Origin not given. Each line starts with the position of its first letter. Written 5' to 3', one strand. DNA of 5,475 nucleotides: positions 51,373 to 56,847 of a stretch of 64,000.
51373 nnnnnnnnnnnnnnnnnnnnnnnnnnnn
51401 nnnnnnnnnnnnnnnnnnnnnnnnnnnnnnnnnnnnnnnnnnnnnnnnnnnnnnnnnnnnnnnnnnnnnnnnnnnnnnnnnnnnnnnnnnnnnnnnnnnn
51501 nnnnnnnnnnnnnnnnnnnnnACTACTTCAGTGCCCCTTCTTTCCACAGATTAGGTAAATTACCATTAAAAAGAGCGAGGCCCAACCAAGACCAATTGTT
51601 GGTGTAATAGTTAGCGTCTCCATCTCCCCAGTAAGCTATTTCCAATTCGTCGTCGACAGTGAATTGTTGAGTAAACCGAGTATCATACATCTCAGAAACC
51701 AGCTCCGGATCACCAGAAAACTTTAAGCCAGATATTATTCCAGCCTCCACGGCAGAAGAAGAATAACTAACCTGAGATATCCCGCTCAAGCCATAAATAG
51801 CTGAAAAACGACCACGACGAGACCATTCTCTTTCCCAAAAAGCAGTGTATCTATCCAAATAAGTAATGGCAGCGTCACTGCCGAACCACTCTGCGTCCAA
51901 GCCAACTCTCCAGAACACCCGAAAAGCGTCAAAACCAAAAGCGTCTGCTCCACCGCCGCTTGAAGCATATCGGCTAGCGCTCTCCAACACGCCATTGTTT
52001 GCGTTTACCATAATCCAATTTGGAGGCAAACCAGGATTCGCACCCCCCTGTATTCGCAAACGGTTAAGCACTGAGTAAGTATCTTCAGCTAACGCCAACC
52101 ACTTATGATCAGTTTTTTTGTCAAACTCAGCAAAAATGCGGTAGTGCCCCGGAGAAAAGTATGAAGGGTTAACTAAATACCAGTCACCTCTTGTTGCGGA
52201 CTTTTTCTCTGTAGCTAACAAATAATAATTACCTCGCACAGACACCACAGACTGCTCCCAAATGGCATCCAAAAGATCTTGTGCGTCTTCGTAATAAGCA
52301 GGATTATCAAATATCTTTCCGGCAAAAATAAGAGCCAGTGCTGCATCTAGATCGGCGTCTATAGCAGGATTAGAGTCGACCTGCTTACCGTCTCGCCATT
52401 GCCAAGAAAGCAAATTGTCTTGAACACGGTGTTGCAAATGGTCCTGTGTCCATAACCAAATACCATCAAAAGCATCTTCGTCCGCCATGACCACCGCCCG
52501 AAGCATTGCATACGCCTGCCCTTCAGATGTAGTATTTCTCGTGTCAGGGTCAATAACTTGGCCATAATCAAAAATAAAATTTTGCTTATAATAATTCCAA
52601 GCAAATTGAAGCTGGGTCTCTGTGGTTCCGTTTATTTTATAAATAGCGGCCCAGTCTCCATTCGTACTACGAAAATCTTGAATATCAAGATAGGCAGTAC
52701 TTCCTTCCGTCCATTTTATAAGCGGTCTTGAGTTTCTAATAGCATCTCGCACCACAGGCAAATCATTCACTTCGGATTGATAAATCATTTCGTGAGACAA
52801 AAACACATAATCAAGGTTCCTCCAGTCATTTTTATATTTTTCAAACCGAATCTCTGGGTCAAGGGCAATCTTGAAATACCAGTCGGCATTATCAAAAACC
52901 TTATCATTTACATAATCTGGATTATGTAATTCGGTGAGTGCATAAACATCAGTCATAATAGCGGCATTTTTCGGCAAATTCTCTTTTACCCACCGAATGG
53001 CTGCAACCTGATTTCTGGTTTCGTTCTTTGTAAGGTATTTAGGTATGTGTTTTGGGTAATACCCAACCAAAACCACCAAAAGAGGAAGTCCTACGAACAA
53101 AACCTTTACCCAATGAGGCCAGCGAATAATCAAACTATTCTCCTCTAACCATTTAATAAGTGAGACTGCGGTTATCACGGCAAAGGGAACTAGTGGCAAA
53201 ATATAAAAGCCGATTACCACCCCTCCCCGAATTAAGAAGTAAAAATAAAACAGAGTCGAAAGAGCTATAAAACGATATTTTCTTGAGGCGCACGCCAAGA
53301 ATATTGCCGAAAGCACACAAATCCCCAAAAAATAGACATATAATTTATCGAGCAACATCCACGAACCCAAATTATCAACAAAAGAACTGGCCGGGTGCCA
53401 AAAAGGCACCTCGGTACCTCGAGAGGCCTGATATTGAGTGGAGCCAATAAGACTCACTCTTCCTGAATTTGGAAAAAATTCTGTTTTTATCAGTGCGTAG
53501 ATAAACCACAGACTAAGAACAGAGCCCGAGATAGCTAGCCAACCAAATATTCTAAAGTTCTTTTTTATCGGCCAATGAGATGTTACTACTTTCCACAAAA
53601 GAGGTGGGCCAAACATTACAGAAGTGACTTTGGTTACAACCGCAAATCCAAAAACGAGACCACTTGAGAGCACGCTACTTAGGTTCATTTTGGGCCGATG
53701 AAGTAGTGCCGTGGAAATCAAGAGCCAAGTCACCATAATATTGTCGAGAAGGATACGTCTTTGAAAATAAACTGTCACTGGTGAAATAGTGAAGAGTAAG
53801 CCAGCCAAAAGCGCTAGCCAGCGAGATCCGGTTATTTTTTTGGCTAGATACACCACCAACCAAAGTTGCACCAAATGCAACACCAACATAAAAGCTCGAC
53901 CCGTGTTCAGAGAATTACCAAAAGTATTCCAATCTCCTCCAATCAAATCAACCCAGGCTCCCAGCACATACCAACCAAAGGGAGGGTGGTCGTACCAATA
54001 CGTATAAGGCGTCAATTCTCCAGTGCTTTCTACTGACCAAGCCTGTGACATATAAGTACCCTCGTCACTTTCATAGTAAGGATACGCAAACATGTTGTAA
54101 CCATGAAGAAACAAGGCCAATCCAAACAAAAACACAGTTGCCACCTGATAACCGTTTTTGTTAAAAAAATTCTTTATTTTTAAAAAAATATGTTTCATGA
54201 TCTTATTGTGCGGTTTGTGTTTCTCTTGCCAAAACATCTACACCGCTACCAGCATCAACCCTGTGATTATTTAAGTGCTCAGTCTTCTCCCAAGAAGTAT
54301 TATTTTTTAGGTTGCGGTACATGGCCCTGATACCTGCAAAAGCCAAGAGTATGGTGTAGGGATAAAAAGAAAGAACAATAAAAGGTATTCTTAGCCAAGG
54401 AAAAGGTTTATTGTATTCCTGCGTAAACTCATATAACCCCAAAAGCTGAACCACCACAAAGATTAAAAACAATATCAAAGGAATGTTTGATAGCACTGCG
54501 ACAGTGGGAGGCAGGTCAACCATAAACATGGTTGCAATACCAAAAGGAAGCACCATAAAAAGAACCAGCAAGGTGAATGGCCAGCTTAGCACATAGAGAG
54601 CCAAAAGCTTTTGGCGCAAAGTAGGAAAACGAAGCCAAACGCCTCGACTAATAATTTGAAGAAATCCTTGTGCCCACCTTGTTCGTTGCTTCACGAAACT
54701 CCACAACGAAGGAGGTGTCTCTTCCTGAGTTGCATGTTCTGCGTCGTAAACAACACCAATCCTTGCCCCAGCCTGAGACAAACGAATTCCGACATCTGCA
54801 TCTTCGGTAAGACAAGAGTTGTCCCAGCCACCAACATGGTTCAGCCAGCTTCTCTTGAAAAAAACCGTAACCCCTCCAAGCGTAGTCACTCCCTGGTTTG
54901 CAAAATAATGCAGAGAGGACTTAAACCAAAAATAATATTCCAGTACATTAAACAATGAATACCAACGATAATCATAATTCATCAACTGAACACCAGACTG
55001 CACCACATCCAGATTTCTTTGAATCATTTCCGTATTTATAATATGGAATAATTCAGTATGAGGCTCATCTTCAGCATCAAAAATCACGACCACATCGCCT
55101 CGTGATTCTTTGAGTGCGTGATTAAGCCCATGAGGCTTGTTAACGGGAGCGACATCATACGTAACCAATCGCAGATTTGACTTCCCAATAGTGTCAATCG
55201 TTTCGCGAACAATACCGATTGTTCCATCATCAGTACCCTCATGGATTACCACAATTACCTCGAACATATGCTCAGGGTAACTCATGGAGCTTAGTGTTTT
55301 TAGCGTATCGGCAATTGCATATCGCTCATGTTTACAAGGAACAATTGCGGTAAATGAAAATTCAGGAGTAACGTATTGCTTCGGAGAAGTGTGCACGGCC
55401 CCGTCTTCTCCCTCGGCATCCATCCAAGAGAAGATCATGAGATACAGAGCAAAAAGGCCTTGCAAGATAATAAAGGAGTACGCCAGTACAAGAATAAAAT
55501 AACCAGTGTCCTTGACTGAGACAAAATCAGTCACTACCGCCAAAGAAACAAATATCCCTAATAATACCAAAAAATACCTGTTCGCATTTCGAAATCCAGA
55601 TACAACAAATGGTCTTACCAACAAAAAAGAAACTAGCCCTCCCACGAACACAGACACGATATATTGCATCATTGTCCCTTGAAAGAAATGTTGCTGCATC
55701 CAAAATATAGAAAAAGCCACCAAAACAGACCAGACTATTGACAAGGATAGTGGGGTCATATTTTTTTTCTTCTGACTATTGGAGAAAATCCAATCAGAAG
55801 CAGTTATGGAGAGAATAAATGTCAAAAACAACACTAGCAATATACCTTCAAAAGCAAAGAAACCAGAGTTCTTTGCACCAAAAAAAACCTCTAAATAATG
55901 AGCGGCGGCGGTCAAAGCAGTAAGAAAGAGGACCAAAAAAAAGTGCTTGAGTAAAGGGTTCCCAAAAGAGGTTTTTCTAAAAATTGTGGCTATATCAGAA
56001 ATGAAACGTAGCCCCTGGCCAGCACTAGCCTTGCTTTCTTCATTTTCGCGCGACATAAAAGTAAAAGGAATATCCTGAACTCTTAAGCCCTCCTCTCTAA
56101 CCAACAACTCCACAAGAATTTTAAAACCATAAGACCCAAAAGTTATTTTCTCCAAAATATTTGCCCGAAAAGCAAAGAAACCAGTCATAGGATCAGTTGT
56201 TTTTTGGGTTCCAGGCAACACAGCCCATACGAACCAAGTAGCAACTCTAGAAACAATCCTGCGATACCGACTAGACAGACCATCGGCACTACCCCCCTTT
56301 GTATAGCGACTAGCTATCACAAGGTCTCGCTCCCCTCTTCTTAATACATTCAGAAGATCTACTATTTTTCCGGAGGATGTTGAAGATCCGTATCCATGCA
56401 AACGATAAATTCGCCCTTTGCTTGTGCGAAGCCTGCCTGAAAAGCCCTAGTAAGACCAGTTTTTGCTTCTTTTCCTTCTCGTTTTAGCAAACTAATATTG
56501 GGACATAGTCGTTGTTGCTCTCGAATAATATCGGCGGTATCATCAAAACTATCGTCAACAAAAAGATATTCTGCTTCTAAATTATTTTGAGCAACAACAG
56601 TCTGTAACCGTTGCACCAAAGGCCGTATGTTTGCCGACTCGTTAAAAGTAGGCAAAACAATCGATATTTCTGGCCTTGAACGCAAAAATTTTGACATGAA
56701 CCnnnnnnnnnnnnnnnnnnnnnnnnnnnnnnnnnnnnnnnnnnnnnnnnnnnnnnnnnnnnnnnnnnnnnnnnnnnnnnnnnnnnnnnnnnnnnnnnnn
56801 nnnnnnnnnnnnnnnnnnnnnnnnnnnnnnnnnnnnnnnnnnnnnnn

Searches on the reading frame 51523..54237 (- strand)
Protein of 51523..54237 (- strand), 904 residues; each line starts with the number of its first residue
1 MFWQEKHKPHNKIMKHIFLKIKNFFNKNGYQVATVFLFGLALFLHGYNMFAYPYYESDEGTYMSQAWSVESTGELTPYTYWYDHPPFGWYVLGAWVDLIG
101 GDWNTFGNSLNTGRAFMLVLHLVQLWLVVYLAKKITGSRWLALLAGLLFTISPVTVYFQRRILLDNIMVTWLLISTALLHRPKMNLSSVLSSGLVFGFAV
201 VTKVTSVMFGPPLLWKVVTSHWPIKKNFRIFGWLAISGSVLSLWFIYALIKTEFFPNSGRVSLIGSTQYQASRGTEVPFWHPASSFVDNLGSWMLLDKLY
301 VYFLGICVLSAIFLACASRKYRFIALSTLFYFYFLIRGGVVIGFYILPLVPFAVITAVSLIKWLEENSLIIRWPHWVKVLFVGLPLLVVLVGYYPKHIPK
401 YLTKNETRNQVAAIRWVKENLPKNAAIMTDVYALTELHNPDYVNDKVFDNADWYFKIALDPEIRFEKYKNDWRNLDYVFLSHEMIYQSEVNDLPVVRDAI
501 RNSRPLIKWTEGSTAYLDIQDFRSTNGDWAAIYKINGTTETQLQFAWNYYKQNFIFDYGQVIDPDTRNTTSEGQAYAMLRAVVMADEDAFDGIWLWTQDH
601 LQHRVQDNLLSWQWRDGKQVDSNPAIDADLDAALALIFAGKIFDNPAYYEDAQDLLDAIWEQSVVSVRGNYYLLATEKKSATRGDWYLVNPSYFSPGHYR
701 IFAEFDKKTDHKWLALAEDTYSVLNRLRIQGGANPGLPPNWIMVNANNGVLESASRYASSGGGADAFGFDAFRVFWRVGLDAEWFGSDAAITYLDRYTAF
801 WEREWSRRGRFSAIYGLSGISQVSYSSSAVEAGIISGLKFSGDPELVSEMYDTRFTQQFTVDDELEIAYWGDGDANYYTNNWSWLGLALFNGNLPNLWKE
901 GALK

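Call 49: search_protein_families(library=pfam, proteins=[window:51523-54237:-])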
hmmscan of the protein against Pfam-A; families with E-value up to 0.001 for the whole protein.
window:51523-54237:- (904 aa): 3 families
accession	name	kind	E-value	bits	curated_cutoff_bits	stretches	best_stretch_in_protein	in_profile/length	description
PF01270.23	Glyco_hydro_8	-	2.7e-38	132.3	24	1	546-789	27-259/341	Glycosyl hydrolases family 8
PF13231.12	PMT_2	-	3.1e-09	37.7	26.1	1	83-242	1-155/160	Dolichyl-phosphate-mannose-protein mannosyltransferase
PF02366.24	PMT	-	2.7e-05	24.3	22.7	1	37-226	10-206/245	Dolichyl-phosphate-mannose-protein mannosyltransferase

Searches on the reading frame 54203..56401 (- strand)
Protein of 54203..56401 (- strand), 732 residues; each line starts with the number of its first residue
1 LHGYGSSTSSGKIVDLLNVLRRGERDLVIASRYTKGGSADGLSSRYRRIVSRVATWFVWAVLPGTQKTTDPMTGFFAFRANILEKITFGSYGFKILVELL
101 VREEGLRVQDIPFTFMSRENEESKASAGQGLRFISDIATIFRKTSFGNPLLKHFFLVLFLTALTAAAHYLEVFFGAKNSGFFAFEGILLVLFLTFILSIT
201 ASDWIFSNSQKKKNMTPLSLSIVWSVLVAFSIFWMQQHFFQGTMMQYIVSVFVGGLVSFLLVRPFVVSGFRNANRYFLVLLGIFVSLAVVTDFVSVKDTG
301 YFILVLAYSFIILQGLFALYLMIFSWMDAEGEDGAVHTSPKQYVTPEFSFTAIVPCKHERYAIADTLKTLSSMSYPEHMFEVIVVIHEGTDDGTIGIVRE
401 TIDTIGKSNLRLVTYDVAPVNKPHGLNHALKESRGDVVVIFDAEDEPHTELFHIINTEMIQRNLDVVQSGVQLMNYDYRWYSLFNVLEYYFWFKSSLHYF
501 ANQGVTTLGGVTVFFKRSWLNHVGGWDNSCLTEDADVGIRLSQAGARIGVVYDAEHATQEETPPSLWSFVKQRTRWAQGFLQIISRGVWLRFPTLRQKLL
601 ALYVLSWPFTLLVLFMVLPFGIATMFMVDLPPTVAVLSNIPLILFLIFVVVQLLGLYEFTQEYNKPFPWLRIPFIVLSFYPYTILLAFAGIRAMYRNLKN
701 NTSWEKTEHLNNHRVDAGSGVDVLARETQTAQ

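Call 49: search_protein_families(library=pfam, proteins=[window:54203-56401:-])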
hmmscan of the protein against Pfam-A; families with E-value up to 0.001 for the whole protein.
window:54203-56401:- (732 aa): 4 families
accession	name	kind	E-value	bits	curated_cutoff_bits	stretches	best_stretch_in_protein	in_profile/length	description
PF13641.12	Glyco_tranf_2_3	-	1.1e-32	114.3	27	1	350-579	3-230/230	Glycosyltransferase like family 2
PF13632.12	Glyco_trans_2_3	-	5.2e-27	95.4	27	1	438-646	2-196/198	Glycosyl transferase family group 2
PF00535.33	Glycos_transf_2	-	1.1e-10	42.1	23.3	1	352-522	2-166/168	Glycosyl transferase family 2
PF13506.12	Glyco_transf_21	-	2.7e-05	24.1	21.7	1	421-577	17-173/174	Glycosyl transferase family 21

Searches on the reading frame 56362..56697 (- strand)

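Call 49: search_protein_families(library=pfam, proteins=[window:56362-56697:-])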
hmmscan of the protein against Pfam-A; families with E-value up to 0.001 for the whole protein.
window:56362-56697:- (111 aa): 2 families
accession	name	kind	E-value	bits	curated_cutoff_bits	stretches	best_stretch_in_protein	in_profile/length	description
PF00535.33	Glycos_transf_2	-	4.9e-18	66.1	23.3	1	12-110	1-94/168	Glycosyl transferase family 2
PF13641.12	Glyco_tranf_2_3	-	2.7e-05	24.7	27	1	9-104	1-96/230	Glycosyltransferase like family 2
